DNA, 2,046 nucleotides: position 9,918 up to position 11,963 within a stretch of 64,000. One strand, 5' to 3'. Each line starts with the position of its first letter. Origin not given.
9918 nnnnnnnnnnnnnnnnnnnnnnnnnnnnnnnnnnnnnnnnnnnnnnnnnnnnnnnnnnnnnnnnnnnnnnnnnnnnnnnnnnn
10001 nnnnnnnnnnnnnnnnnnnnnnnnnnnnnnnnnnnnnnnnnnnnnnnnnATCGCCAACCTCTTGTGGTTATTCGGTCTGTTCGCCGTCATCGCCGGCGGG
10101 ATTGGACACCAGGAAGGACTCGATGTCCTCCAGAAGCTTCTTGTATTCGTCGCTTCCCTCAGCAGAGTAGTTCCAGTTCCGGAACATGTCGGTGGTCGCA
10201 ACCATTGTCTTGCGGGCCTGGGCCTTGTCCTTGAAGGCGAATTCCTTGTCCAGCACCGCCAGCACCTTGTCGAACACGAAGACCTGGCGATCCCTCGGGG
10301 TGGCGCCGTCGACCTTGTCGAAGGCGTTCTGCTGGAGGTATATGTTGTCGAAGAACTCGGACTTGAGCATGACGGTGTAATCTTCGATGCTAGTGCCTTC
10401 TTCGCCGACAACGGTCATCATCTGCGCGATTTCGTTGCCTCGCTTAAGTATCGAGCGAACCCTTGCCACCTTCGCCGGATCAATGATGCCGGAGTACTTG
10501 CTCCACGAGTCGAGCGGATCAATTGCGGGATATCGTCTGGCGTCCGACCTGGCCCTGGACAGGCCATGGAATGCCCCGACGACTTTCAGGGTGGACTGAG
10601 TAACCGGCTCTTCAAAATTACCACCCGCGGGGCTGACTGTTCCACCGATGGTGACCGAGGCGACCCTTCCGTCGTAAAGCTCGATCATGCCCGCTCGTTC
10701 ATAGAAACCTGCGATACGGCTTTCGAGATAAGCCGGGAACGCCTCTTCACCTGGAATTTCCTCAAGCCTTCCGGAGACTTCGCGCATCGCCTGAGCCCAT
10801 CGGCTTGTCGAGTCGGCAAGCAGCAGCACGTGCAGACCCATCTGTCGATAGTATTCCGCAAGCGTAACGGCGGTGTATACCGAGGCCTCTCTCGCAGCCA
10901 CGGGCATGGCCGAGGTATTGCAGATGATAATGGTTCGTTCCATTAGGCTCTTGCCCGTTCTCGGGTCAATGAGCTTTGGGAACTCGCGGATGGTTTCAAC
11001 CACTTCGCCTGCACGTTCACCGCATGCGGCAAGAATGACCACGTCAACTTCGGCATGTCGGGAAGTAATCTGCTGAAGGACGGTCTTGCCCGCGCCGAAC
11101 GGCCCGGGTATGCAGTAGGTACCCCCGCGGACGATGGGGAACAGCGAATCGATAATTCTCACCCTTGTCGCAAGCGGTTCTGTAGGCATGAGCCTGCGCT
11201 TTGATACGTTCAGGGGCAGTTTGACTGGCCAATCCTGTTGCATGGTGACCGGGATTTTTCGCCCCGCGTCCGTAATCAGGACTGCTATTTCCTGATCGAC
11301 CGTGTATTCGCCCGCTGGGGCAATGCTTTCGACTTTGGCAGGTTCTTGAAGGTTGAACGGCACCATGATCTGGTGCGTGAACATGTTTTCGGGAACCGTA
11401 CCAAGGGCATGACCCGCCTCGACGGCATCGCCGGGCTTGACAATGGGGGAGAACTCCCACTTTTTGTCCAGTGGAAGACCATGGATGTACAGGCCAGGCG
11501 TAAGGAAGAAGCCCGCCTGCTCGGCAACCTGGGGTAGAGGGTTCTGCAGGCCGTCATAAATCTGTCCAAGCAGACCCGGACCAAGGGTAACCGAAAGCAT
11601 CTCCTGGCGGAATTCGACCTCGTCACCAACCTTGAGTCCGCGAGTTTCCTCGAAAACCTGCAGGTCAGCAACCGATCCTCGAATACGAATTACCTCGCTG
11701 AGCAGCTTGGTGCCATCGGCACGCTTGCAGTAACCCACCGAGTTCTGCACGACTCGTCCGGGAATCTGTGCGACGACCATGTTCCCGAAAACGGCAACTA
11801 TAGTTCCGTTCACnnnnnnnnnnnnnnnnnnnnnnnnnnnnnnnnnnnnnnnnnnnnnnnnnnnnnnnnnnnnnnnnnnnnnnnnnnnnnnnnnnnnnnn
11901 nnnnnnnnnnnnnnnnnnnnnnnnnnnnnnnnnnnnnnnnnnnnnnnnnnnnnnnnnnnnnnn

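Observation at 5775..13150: Chlamydia/Bacteroidetes-style V-type ATPase operon lacking C and F subunits, with a DUF2764-like gene between E and A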

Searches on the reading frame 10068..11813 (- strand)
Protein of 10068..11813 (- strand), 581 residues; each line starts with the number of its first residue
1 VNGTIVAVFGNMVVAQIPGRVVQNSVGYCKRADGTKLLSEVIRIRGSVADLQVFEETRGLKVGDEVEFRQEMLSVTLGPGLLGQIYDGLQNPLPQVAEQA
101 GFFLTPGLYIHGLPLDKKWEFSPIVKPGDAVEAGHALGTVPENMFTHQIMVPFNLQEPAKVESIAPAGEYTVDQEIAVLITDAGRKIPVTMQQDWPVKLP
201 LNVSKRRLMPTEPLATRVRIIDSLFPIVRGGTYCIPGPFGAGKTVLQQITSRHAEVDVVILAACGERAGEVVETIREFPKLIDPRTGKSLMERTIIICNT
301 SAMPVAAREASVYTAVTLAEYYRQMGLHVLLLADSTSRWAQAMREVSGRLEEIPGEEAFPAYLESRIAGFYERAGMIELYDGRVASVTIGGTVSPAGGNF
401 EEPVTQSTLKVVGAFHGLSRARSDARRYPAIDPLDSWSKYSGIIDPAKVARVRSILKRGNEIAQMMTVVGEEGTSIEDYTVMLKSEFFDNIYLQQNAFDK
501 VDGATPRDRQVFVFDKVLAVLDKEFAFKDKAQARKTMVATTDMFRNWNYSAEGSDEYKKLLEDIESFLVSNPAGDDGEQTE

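Call 3: search_protein_families(library=pfam, proteins=[window:10068-11813:-], max_evalue=0.01)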
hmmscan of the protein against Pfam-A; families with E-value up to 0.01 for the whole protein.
window:10068-11813:- (581 aa): 4 families
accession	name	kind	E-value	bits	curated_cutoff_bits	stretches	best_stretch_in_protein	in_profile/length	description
PF00006.31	ATP-synt_ab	-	1.2e-65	221.6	29.5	1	218-438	2-213/213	ATP synthase alpha/beta family, nucleotide-binding domain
PF16886.11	ATP-synt_ab_Xtn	-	4.7e-26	90.8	25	1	112-198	3-88/88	ATPsynthase alpha/beta subunit barrel-sandwich domain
PF22919.1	ATP-synt_VA_C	-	8.1e-09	35.9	24.7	1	450-516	17-83/101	C-terminal domain of V and A type ATP synthase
PF02874.29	ATP-synt_ab_N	-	3.3e-08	34.4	20.9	1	3-68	6-67/69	ATP synthase alpha/beta family, beta-barrel domain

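Call 4: search_protein_families(library=ncbifam, proteins=[window:10068-11813:-], max_evalue=0.01)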
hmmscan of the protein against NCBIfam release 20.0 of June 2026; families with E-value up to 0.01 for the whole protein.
window:10068-11813:- (581 aa): 35 families (the best 25 are shown)
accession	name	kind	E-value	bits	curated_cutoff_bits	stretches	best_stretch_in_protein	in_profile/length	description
NF003220.0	PRK04192.1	subfamily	8.8e-226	750.8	470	1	2-562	4-570/588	V-type ATP synthase subunit A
TIGR01043.1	ATP_syn_A_arch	equivalog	4.6e-164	547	972.15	1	2-564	2-571/580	ATP synthase subunit A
TIGR01042.1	V-ATPase_V1_A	equivalog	3.7e-133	445.2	779.9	1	3-526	3-536/591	V-type ATPase subunit A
NF011287.0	PRK14698.1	equivalog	5.8e-131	438.4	1238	2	244-524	670-963/1017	V-type ATP synthase subunit A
TIGR02546.1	III_secr_ATP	equivalog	8.6e-51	172.9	604.75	2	193-471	109-378/423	type III secretion system ATPase SctN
TIGR03496.1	FliI_clade1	equivalog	8.2e-48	163.2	619.1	2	187-466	94-367/414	flagellar protein export ATPase FliI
TIGR01026.1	fliI_yscN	subfamily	9e-48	163.1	379.5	2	205-446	139-367/440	FliI/YscN family ATPase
TIGR03498.1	FliI_clade3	equivalog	1.7e-43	148.8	587.45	2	201-468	111-372/418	flagellar protein export ATPase FliI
TIGR03497.1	FliI_clade2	equivalog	4.4e-43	147.8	629.8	2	193-470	100-369/413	flagellar protein export ATPase FliI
NF005391.0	PRK06936.1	equivalog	1.4e-41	142.8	657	2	205-471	138-394/439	type III secretion system ATPase SctN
NF005295.0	PRK06820.1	equivalog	1.5e-41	142.8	690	2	206-471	140-395/440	EscN/YscN/HrcN family type III secretion system ATPase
NF006575.0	PRK09099.1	subfamily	1e-37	130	706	1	202-471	138-397/443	type III secretion system ATPase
NF003235.0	PRK04196.1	subfamily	2.3e-35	122.2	349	2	199-497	115-418/462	V-type ATP synthase subunit B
NF005765.0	PRK07594.1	equivalog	2.9e-35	121.8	715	2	184-462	111-375/433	EscN/YscN/HrcN family type III secretion system ATPase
NF006012.0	PRK08149.1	equivalog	5.5e-33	114.5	594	1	200-497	125-413/431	type III secretion system ATPase SctN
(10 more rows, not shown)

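Call 16: list_cluster_members(proteins=[P0001, window:10068-11813:-])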
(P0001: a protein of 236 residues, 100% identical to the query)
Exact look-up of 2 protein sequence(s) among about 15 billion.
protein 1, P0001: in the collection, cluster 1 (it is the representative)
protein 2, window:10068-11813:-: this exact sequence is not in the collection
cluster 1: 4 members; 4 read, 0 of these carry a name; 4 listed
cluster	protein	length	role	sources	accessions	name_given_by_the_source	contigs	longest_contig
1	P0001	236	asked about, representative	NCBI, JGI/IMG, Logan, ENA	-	-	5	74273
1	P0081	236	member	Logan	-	-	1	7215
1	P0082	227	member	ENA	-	-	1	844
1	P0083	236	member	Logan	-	-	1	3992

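Call 18: find_related_loci(query=window:10068-11813:-, collection=genome_contigs, flank=10000)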
Query window:10068-11813:- (581 aa) in genome_contigs; peptide patterns used: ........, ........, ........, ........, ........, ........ (x = any residue, [..] = any of these).
600 stretches matched a pattern (row limit reached: there are more); 599 encode a relative of the query (tblastn E <= 1e-3); the best 80 are kept; 80 distinct loci.
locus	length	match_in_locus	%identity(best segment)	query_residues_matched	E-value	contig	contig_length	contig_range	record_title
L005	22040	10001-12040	78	1-568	0e+0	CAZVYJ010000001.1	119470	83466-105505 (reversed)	MAG TPA_asm: uncultured Planctomycetaceae bacterium isolate binchicken_co27_480 genome assembly, contig: NODE_213_length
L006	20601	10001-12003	76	1-571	0e+0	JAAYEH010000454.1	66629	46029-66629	MAG: Rhodopirellula sp. isolate AS06rmzACSIP_8 496976_AS06, whole genome shotgun sequence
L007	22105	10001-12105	76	1-574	0e+0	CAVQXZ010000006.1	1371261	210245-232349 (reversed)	MAG: uncultured Holophagae bacterium isolate MFD00032.bin.2.196 genome assembly, contig: contig_3257, whole genome shotg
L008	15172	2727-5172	76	1-571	0e+0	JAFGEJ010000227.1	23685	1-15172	MAG: Phycisphaerae bacterium isolate Zod_Metabat.1221 k87_11733283, whole genome shotgun sequence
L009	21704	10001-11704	74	1-568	0e+0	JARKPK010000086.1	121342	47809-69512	MAG: Thermoguttaceae bacterium isolate D170_maxbin.024 k141_168346, whole genome shotgun sequence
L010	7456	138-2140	74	1-571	0e+0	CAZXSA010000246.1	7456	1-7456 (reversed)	MAG TPA_asm: uncultured Planctomycetales bacterium isolate SRP278314_co1_167 genome assembly, contig: NODE_12467_length_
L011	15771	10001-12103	74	1-571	0e+0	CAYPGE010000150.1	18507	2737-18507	MAG TPA_asm: uncultured Pirellulaceae bacterium isolate binchicken_co111_480 genome assembly, contig: NODE_6326_length_1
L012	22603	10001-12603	74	2-568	0e+0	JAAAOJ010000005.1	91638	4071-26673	MAG: Planctomycetota bacterium isolate GSL.Bin20 NODE_50_length_91638_cov_0.562092, whole genome shotgun sequence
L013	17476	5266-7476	73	1-568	0e+0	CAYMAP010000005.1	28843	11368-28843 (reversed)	MAG TPA_asm: uncultured Planctomycetaceae bacterium isolate binchicken_co8_31 genome assembly, contig: NODE_2175_length_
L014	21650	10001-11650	74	1-550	0e+0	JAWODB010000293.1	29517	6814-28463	MAG: Phycisphaerae bacterium isolate BLK5-1.bin.98 k191_2891579, whole genome shotgun sequence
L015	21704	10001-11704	72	1-568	0e+0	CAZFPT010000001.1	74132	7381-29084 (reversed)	MAG TPA_asm: uncultured Planctomycetaceae bacterium isolate SRP332253_co1_280 genome assembly, contig: NODE_319_length_7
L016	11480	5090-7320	74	1-550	0e+0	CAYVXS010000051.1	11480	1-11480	MAG TPA_asm: uncultured Pirellulales bacterium isolate binchicken_co129_185 genome assembly, contig: NODE_17738_length_1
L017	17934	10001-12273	71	1-568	0e+0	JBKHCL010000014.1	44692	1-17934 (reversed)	MAG: Phycisphaerae bacterium isolate D1M02_5 NODE_116_length_44692_cov_11.995027, whole genome shotgun sequence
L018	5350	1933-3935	70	1-580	0e+0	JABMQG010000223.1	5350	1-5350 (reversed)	MAG: Planctomycetota bacterium isolate bin.536 k141_2787089, whole genome shotgun sequence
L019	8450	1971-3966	64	2-568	0e+0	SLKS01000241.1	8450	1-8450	MAG: Kiritimatiellae bacterium isolate CSSed165cm_27R1 CSSed16-5cm-35516, whole genome shotgun sequence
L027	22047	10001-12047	64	3-571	0e+0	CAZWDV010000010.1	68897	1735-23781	MAG TPA_asm: uncultured Sediminispirochaeta sp. isolate binchicken_co8_71 genome assembly, contig: NODE_256_length_68897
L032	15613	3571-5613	63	2-576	0e+0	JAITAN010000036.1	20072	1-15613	MAG: Treponema sp. isolate Ncb351_bin46 k119_4753961, whole genome shotgun sequence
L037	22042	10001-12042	65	2-576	0e+0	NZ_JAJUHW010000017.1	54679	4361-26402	MAG: Gracilinema caldarium isolate bin74 k141_363378_length_54679_cov_24.2883, whole genome shotgun sequence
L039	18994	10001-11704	64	1-568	0e+0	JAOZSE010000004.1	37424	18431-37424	MAG: Pontiellaceae bacterium isolate GMC6.metabat2.114 GMC6_497_length_37424_cov_17.572935, whole genome shotgun sequenc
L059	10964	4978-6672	65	1-565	0e+0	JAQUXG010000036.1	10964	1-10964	MAG: Kiritimatiellales bacterium isolate STD2_208 NODE_23481_length_10964_cov_3.949894_Sandtown_D2, whole genome shotgun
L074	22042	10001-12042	63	2-576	0e+0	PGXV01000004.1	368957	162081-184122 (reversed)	MAG: Spirochaetae bacterium HGW-Spirochaetae-3 08E140C01_z5_2013_Ig3399_v2_scaffold_55, whole genome shotgun sequence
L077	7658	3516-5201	64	2-564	0e+0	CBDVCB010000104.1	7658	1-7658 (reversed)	MAG TPA_asm: uncultured bacterium isolate SRR22302365_binner12_Refined_173 genome assembly, contig: ERZ25074835.7762, wh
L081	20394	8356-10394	64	2-566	0e+0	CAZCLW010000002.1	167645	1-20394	MAG TPA_asm: uncultured Planctomycetales bacterium isolate SRP239054_co1_195 genome assembly, contig: NODE_50_length_167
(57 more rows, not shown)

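Call 43: search_dna_similar(query=window:10068-11813:-, collection=plasmids, mode=protein, max_evalue=1e-30, max_rows=25)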
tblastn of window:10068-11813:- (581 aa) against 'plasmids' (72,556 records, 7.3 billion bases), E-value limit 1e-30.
Records with a match: 26; places in all: 26; records where one place covers at least 80% of the query: 17.
Best place of each record, by identity: <60% 26.
By first word of the organism name: Mycetohabitans 9; Streptomyces 3; Tateyamaria 1; Qingshengfaniella 1; Parabacteroides 1; Bacteroides 1; Phocaeicola 1; Peptoclostridium 1; Fusobacterium 1; Pusillibacter 1; and 6 more.
By predicted mobility (MOB-suite, as given by PLSDB): non-mobilizable 23; mobilizable 2; conjugative 1.
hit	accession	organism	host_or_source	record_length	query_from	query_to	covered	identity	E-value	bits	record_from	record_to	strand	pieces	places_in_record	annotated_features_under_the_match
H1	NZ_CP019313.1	Tateyamaria omphalii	Single cell,seawater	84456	2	566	97%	52.9%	0e+0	593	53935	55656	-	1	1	V-type ATP synthase subunit A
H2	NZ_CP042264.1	Qingshengfaniella alkalisoli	cell culture,saline soil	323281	21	581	97%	53.1%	0e+0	575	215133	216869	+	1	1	V-type ATP synthase subunit A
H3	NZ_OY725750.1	Parabacteroides distasonis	-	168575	3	568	97%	49.2%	1e-176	561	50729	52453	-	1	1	V-type ATP synthase subunit A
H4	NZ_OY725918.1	Bacteroides finegoldii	-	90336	3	568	97%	47.8%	2e-168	538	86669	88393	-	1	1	V-type ATP synthase subunit A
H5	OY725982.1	Phocaeicola massiliensis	-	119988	3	568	97%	47.7%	3e-167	534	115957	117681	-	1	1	record has no annotation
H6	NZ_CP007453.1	Peptoclostridium acidaminophilum DSM 3953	black mud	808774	2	565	97%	42.3%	1e-125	414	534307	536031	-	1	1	V-type ATP synthase subunit A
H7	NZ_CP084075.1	Fusobacterium vincentii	-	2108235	3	565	97%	41.1%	2e-125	413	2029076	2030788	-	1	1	none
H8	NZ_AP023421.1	Pusillibacter faecalis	Homo sapiens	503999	1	521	90%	44.0%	1e-129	426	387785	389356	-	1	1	V-type ATP synthase subunit A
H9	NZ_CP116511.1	Enterococcus gallinarum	Bos taurus,whole organism,fecal sample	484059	3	518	89%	43.4%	3e-123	407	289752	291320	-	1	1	V-type ATP synthase subunit A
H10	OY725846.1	Subdoligranulum variabile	-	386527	37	571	92%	40.0%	9e-126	414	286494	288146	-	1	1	none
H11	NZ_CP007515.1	Rubrobacter radiotolerans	-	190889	36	519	83%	43.3%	4e-113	378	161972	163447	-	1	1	V-type ATP synthase subunit A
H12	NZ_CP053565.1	Pseudonocardia broussonetiae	plant,Broussonetia papyrifera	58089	3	513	88%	41.0%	3e-105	355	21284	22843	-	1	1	V-type ATP synthase subunit A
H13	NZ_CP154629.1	Acetoanaerobium noterae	cell culture,Sludge of a digestion ...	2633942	36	510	82%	42.7%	5e-118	392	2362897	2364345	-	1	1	none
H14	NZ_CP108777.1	Embleya sp. NBC_00896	-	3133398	5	502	86%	39.9%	3e-96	329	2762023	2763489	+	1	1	none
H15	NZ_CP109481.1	Streptomyces sp. NBC_01450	-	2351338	5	530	91%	37.4%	1e-92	318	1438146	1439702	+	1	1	none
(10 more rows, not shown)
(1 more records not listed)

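Call 44: get_annotated_region(hit=H9, flank=7000)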
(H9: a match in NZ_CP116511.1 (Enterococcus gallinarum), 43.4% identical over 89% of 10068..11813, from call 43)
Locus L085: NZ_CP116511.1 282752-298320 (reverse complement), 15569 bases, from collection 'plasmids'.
description: Enterococcus gallinarum strain K205-4a plasmid pK205-4a-A, complete sequence
organism: Enterococcus gallinarum (NCBI taxid 1353)
taxonomy: Bacteria; Bacillota; Bacilli; Lactobacillales; Enterococcaceae; Enterococcus; Enterococcus gallinarum
host: -; source: Bos taurus,whole organism,fecal sample; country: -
typing (MOB-suite, as given by PLSDB): non-mobilizable
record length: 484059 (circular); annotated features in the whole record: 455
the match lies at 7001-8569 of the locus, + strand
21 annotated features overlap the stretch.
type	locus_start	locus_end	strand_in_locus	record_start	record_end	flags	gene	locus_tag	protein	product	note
CDS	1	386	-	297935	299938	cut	-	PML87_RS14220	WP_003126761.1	beta-galactosidase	-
CDS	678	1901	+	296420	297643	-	arcA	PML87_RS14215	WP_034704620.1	arginine deiminase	GO:0019546 - arginine deiminase pathway [Evidence IEA]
CDS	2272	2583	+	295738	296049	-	-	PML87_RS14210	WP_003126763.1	hypothetical protein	-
CDS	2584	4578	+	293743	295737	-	-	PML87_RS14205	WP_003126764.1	V-type ATP synthase subunit I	-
CDS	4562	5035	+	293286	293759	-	-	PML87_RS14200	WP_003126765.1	V-type ATP synthase subunit K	-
CDS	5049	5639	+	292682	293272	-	-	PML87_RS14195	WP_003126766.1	V-type ATP synthase subunit E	-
CDS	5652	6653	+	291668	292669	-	-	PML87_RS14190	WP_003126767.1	V-type ATP synthase subunit C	-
CDS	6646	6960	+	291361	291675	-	-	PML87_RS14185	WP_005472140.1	V-type ATP synthase subunit F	-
CDS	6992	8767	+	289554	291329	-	-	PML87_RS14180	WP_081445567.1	V-type ATP synthase subunit A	-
CDS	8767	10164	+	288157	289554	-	-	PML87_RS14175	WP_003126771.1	V-type ATP synthase subunit B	-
CDS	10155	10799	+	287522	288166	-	-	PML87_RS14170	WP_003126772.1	V-type ATP synthase subunit D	-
CDS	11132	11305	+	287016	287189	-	-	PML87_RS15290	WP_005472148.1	hypothetical protein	-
CDS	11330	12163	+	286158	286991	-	-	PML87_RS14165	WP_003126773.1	D-alanine--D-alanine ligase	-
CDS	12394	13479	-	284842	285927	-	vanS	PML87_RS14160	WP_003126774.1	vancomycin resistance histidine kinase VanS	-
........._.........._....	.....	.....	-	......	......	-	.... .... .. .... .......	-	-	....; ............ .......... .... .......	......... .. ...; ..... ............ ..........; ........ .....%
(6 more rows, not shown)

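Call 45: get_annotated_region(hit=H3, flank=6000)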
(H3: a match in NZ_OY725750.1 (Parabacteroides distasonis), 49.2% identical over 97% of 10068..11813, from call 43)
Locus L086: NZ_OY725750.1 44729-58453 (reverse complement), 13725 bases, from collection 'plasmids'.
description: Parabacteroides distasonis strain Parabacteroides distasonis TSDC17.2-1.1 plasmid 5, complete sequence
organism: Parabacteroides distasonis (NCBI taxid 823)
taxonomy: Bacteria; Bacteroidota; Bacteroidia; Bacteroidales; Tannerellaceae; Parabacteroides; Parabacteroides distasonis
host: -; source: -; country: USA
typing (MOB-suite, as given by PLSDB): non-mobilizable
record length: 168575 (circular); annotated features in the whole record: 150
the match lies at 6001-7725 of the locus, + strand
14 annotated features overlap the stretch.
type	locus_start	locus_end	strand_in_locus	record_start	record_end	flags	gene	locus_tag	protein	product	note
CDS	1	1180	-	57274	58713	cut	-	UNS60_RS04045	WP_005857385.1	glutamate decarboxylase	GO:0006540 - glutamate decarboxylation to succinate [Evidence IEA]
CDS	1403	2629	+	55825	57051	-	-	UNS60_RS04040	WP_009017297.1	MFS transporter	GO:0055085 - transmembrane transport [Evidence IEA]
CDS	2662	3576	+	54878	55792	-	-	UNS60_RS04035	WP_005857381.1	DMT family transporter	GO:0055085 - transmembrane transport [Evidence IEA]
CDS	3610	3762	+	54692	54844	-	-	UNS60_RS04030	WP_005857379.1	hypothetical protein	-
CDS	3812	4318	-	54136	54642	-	-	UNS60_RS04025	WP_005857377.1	GNAT family N-acetyltransferase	-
CDS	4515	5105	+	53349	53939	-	-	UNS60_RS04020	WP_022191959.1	ATP synthase subunit E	-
CDS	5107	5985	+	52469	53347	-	-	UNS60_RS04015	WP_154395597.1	DUF2764 domain-containing protein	-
CDS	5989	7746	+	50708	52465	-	-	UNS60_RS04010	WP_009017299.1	V-type ATP synthase subunit A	-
CDS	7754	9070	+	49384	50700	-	-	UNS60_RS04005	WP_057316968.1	V-type ATP synthase subunit B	-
CDS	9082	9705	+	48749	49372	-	-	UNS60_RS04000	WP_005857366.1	V-type ATP synthase subunit D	-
CDS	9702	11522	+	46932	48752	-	-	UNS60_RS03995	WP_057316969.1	V-type ATPase 116kDa subunit family protein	GO:1902600 - proton transmembrane transport [Evidence IEA]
CDS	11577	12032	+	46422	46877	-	-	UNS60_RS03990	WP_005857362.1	hypothetical protein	-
CDS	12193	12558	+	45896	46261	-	-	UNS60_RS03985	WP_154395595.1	BlaI/MecI/CopY family transcriptional regulator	GO:0045892 - negative regulation of DNA-templated transcription [Evidence IEA]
CDS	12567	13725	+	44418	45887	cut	-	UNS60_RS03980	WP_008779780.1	M56 family metallopeptidase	-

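Call 46: get_annotated_region(hit=H1, flank=6000)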
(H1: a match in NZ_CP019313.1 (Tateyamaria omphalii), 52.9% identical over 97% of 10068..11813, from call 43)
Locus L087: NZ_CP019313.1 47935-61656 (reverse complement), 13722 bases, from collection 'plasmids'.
description: Tateyamaria omphalii strain DOK1-4 plasmid pDOK1-4-1, complete sequence
organism: Tateyamaria omphalii (NCBI taxid 299262)
taxonomy: Bacteria; Pseudomonadota; Alphaproteobacteria; Rhodobacterales; Roseobacteraceae; Tateyamaria; Tateyamaria omphalii
host: -; source: Single cell,seawater; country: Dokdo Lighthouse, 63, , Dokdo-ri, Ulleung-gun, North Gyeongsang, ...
typing (MOB-suite, as given by PLSDB): non-mobilizable
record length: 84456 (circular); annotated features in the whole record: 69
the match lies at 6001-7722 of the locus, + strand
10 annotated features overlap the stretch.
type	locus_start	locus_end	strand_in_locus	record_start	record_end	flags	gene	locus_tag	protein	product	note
CDS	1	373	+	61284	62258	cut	-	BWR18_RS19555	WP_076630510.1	carbamate kinase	-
CDS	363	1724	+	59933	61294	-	-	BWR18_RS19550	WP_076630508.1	V-type ATP synthase subunit B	-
CDS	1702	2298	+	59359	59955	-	-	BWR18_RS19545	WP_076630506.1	V-type ATP synthase subunit D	-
CDS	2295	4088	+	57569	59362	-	-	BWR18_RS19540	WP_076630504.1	hypothetical protein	-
CDS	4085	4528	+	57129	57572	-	-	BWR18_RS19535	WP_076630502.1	ATP synthase subunit C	-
CDS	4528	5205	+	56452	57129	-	-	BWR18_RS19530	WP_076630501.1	hypothetical protein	-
CDS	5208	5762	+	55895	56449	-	-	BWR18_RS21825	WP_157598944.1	hypothetical protein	-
CDS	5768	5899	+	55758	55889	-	-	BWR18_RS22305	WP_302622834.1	hypothetical protein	-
CDS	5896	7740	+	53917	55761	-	-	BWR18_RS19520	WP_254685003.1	V-type ATP synthase subunit A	-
CDS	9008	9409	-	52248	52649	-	-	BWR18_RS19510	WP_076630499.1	hypothetical protein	-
